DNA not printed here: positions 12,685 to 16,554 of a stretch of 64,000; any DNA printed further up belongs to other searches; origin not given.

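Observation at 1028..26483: Dispersed palindrome plus G-string element family: four intergenic copies, each ending in an SD-like motif and a start codon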

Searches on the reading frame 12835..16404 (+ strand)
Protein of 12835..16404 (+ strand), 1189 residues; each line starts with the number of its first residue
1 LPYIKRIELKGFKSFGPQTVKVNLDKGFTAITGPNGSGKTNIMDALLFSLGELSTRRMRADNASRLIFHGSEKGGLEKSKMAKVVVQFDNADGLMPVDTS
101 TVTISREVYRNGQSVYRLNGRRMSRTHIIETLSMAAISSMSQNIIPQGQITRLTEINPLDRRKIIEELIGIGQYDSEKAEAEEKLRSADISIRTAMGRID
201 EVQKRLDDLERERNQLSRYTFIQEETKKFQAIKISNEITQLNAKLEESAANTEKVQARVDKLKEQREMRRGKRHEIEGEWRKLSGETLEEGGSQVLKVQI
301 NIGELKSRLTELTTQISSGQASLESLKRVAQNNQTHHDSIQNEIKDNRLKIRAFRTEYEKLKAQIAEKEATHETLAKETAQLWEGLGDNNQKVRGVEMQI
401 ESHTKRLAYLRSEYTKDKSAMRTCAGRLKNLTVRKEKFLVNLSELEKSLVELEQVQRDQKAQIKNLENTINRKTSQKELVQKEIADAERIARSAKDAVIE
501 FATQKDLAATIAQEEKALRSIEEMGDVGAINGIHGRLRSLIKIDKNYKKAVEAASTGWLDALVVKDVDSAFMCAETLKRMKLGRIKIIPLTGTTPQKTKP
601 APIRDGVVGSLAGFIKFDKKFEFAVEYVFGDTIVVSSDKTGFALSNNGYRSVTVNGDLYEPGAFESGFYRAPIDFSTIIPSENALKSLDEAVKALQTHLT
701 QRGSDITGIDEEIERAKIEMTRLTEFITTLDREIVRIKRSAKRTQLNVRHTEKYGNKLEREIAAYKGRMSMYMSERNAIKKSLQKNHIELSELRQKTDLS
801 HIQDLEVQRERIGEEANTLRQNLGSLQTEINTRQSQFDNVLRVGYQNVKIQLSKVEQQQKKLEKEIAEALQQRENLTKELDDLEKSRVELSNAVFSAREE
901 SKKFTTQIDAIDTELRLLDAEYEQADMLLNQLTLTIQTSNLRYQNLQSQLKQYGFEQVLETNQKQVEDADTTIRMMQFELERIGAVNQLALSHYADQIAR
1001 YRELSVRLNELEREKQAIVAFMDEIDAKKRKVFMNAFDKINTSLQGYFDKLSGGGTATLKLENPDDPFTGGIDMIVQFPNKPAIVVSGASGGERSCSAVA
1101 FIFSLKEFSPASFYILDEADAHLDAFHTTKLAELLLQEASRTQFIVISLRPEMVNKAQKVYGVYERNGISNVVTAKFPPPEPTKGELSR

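Call 70: search_protein_families(library=pfam, proteins=[window:12835-16404:+], max_evalue=0.001)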
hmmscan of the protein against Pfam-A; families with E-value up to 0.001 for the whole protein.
window:12835-16404:+ (1189 aa): 7 families
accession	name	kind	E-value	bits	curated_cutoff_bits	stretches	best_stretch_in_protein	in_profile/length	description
PF02463.25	SMC_N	-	1.7e-59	201.4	40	1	3-1170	1-219/220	RecF/RecN/SMC N terminal domain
PF13476.12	AAA_23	-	1.2e-23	85.2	27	1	6-246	1-201/201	AAA domain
PF06470.18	SMC_hinge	-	1.7e-23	83.6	22.5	1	531-637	2-108/116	SMC proteins Flexible Hinge Domain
PF13175.12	AAA_15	-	8.6e-12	45.8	32.1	1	3-385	2-270/374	AAA ATPase domain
PF13304.12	AAA_21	-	4.8e-11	43.7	27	1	28-64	1-46/304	AAA domain, putative AbiEii toxin, Type IV TA system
PF13555.12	AAA_29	-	4.9e-06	26.6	27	1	5-48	2-44/61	P-loop containing region of AAA domain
PF15233.11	SYCE1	-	0.00067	20.2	27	1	851-961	13-122/152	Synaptonemal complex central element protein 1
